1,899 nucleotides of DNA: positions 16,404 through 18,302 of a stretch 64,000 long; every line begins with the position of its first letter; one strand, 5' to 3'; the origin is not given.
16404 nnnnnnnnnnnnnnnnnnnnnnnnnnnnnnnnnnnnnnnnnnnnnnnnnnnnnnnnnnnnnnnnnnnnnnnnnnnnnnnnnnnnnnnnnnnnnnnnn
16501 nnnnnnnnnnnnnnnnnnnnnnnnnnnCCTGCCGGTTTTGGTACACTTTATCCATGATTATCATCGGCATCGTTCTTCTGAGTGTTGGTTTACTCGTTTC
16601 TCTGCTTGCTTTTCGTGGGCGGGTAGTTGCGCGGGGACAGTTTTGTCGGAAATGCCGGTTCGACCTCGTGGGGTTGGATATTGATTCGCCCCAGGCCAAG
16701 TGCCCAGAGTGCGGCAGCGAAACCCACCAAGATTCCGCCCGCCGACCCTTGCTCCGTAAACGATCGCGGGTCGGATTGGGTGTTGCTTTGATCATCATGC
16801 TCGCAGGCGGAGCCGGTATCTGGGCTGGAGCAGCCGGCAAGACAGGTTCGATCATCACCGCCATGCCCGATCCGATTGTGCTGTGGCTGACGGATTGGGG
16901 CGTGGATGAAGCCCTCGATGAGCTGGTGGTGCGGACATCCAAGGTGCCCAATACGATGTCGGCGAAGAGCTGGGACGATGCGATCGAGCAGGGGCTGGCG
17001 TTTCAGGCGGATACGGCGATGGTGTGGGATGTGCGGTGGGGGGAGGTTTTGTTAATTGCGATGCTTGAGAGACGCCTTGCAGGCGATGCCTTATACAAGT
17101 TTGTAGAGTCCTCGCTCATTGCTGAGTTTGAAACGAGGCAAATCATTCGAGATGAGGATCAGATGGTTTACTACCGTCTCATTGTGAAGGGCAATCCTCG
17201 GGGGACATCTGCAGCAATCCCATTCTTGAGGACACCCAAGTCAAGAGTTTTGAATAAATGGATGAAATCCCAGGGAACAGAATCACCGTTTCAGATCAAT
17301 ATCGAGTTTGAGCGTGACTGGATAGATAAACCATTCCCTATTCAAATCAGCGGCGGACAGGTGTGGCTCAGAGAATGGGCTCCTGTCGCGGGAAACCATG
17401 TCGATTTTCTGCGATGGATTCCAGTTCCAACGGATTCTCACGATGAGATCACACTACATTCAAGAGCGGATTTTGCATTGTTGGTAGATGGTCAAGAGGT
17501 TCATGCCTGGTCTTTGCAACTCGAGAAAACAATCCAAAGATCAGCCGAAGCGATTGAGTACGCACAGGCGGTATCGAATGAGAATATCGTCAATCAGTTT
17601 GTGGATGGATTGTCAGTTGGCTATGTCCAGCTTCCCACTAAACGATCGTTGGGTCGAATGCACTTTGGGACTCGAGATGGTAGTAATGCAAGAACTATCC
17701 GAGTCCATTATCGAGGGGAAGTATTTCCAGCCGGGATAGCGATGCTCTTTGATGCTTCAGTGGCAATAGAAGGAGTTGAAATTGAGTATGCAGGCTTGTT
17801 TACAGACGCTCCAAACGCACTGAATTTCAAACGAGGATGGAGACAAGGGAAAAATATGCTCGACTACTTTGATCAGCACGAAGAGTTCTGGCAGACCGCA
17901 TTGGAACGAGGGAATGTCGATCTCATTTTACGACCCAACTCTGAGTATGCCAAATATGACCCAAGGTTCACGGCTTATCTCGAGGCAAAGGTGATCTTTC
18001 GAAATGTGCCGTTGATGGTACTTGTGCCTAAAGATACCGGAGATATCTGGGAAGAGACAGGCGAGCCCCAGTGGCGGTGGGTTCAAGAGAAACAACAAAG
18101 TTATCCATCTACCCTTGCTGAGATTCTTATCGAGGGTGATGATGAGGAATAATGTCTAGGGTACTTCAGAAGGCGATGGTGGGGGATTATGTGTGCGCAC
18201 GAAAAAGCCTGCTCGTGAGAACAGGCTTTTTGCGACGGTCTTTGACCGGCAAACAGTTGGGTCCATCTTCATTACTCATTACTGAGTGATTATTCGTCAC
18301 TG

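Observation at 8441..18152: Six-gene tandem array of TM / zinc-ribbon / TM anchored paralogues with a divergent extracytoplasmic core (about 9.7 kb)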

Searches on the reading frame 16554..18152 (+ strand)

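Call 3: search_protein_families(library=pfam, proteins=[window:16554-18152:+], max_evalue=1)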
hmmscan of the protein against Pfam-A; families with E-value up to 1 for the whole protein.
window:16554-18152:+ (532 aa): 2 families
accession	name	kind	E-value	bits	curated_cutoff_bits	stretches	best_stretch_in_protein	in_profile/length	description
PF09723.15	Zn_ribbon_8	-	0.021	15.3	34.4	1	31-57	8-37/41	Zinc ribbon domain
PF12773.13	DZR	-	0.053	14.1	27.3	1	27-60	11-37/45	Double zinc ribbon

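Call 4: search_protein_families(library=ncbifam, proteins=[window:16554-18152:+], max_evalue=1)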
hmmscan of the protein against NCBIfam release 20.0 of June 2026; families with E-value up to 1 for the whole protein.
window:16554-18152:+ (532 aa): 1 family
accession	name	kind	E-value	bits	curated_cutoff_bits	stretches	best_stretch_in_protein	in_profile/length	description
TIGR02605.1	CxxC_CxxC_SSSS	subfamily_domain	0.13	12.3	31.3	1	31-57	8-36/52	FmdB family zinc ribbon protein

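Call 24: search_protein_families(library=padloc, proteins=[window:16554-18152:+], max_evalue=0.1)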
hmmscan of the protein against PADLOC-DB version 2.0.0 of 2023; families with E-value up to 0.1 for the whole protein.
window:16554-18152:+ (532 aa): 0 families
